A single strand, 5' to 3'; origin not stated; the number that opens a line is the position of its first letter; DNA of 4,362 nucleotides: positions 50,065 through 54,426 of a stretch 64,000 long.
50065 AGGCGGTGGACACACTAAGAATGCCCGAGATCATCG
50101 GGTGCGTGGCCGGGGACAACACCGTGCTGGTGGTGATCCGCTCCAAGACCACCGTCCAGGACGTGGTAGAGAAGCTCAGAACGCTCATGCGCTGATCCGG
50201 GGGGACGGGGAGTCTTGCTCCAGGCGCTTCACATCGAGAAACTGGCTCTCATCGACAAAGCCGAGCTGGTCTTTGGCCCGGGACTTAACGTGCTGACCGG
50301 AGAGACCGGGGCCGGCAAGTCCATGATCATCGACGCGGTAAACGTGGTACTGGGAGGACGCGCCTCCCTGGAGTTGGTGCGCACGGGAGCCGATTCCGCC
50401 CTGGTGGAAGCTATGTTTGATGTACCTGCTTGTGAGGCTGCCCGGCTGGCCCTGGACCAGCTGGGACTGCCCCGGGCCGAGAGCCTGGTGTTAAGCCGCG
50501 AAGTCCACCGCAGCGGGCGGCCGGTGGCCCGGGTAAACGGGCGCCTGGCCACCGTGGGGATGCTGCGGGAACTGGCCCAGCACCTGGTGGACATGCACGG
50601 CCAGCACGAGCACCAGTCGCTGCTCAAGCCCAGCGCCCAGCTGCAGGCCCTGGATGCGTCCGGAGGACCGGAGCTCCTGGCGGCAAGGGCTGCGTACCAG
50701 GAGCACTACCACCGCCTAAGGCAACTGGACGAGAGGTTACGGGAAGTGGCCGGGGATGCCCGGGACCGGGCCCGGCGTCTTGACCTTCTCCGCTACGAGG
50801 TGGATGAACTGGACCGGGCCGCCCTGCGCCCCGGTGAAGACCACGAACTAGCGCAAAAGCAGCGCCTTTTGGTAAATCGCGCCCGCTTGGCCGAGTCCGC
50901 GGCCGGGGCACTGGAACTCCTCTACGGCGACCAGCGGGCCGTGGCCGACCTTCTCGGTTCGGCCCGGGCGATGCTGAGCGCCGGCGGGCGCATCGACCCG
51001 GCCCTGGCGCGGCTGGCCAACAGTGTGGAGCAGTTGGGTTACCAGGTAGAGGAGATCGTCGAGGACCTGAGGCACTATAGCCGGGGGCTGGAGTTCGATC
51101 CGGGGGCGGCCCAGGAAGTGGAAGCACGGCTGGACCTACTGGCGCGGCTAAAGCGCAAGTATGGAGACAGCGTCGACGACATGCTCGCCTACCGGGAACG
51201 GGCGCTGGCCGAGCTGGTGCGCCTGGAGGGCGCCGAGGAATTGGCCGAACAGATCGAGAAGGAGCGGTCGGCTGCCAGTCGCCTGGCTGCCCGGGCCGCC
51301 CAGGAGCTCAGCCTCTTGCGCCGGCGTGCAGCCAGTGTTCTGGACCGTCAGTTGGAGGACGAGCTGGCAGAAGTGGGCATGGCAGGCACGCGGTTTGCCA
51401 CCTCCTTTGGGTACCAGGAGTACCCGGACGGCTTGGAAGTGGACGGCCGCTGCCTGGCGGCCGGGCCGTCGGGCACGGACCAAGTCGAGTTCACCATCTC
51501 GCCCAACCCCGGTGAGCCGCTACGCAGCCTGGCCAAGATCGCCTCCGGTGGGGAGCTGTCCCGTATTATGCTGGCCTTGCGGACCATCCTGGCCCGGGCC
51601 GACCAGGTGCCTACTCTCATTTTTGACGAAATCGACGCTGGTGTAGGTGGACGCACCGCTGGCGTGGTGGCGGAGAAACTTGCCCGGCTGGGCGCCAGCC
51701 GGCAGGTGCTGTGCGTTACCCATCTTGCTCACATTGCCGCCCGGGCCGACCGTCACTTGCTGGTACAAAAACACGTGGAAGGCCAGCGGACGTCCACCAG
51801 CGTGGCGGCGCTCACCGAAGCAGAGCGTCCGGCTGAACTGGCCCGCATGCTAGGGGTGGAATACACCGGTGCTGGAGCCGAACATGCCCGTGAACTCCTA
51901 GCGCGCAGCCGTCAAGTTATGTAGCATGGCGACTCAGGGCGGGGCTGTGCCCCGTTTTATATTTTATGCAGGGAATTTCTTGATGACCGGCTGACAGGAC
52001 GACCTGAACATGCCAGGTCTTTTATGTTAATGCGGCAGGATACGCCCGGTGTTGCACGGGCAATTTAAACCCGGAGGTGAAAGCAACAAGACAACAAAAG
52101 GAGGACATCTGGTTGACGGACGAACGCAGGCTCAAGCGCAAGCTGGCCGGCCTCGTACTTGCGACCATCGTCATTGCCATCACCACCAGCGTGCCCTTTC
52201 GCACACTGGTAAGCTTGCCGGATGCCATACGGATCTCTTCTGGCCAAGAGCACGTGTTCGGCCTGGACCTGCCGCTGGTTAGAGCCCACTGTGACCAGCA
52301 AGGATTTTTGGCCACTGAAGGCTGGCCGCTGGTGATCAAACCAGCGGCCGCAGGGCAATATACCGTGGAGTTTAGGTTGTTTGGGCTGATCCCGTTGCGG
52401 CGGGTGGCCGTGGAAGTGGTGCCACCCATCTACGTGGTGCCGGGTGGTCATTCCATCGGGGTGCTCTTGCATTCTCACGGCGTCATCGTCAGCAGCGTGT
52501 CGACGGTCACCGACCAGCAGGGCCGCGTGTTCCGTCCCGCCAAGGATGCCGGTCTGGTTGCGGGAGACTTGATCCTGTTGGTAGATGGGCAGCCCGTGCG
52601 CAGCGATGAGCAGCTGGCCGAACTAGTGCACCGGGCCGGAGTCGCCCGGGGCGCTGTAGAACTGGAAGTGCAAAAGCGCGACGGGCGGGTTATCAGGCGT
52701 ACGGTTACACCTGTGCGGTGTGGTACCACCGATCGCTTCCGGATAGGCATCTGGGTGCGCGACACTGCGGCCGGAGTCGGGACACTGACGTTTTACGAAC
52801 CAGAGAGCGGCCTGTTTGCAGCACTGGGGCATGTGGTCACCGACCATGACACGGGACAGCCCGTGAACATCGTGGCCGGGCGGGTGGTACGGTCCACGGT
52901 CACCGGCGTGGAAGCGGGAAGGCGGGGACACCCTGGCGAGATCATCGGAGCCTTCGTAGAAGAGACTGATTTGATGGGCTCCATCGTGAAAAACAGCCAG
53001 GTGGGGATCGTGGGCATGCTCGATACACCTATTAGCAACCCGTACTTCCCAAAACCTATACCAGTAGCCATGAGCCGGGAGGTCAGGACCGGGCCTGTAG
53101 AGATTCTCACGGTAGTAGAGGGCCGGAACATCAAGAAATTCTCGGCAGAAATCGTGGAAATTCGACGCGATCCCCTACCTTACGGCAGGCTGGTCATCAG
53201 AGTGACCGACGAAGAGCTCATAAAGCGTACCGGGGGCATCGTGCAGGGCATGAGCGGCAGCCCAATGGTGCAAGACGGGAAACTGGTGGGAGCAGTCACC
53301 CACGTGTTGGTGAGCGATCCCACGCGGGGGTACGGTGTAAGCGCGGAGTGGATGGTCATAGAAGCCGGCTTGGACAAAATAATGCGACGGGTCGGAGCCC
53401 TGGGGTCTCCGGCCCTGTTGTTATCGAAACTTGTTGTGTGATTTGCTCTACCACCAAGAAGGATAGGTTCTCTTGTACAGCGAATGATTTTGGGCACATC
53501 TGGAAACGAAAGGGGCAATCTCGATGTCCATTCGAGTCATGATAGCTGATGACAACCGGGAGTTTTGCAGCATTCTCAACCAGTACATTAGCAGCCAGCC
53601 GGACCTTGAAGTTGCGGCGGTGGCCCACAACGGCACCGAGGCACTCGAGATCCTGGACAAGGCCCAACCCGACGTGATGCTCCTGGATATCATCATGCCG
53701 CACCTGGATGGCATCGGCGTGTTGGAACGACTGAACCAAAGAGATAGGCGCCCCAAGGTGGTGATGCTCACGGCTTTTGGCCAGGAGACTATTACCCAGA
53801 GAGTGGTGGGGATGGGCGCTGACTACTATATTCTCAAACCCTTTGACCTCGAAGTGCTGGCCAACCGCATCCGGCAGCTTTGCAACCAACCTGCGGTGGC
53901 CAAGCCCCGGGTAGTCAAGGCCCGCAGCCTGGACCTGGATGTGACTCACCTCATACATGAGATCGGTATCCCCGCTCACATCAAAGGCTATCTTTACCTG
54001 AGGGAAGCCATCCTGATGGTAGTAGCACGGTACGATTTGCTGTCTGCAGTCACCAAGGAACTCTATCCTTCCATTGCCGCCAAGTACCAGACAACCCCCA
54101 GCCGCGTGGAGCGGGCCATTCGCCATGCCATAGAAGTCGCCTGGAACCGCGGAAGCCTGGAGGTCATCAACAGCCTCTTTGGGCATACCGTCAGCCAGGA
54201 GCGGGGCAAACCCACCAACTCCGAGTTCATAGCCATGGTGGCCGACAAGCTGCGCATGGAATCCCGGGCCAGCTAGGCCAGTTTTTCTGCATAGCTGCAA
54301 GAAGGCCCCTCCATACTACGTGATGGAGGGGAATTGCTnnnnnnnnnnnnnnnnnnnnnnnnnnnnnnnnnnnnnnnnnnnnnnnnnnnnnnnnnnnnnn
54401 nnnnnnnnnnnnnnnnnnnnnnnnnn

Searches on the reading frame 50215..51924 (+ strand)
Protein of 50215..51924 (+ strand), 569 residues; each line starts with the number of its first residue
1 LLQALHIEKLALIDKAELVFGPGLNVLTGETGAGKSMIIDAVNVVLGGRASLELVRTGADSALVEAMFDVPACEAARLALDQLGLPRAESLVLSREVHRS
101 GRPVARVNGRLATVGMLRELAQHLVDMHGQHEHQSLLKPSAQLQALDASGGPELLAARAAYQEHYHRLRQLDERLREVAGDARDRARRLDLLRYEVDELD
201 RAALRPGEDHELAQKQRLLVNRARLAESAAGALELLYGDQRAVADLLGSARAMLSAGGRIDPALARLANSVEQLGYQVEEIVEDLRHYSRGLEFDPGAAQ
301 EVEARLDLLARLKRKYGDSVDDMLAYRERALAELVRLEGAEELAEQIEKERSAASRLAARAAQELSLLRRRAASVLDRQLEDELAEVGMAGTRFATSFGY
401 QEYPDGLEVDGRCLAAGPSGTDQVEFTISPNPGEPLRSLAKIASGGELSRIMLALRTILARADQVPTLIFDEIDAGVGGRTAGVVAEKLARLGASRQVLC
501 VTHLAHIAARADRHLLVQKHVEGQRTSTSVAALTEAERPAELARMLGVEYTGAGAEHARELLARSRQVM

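Call 46: search_protein_families(library=pfam, proteins=[window:50215-51924:+], max_evalue=0.001)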
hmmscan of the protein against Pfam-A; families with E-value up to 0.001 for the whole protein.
window:50215-51924:+ (569 aa): 3 families
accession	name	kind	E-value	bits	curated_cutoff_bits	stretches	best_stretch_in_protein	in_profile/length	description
PF02463.25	SMC_N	-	2.2e-18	67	40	1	3-520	3-214/220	RecF/RecN/SMC N terminal domain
PF13476.12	AAA_23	-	6.2e-10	40.5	27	1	5-51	2-48/201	AAA domain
PF13555.12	AAA_29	-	2.5e-05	24.4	27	1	25-49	25-49/61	P-loop containing region of AAA domain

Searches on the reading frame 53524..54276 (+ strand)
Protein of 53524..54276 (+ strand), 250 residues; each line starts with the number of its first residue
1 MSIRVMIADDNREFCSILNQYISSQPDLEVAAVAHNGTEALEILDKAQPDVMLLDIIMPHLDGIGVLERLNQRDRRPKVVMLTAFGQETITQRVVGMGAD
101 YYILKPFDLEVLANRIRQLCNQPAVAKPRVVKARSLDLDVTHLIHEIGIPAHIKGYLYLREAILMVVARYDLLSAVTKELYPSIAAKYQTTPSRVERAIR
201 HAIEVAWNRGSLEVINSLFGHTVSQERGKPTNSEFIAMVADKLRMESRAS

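Call 46: search_protein_families(library=pfam, proteins=[window:53524-54276:+], max_evalue=0.001)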
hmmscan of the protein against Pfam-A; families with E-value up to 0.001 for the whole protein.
window:53524-54276:+ (250 aa): 2 families
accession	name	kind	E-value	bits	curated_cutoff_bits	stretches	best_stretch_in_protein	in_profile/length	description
PF08769.17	Spo0A_C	-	9.2e-45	151.4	25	1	140-243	1-104/104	Sporulation initiation factor Spo0A C terminal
PF00072.30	Response_reg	-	4.3e-28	98.1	30.2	1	5-117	1-111/111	Response regulator receiver domain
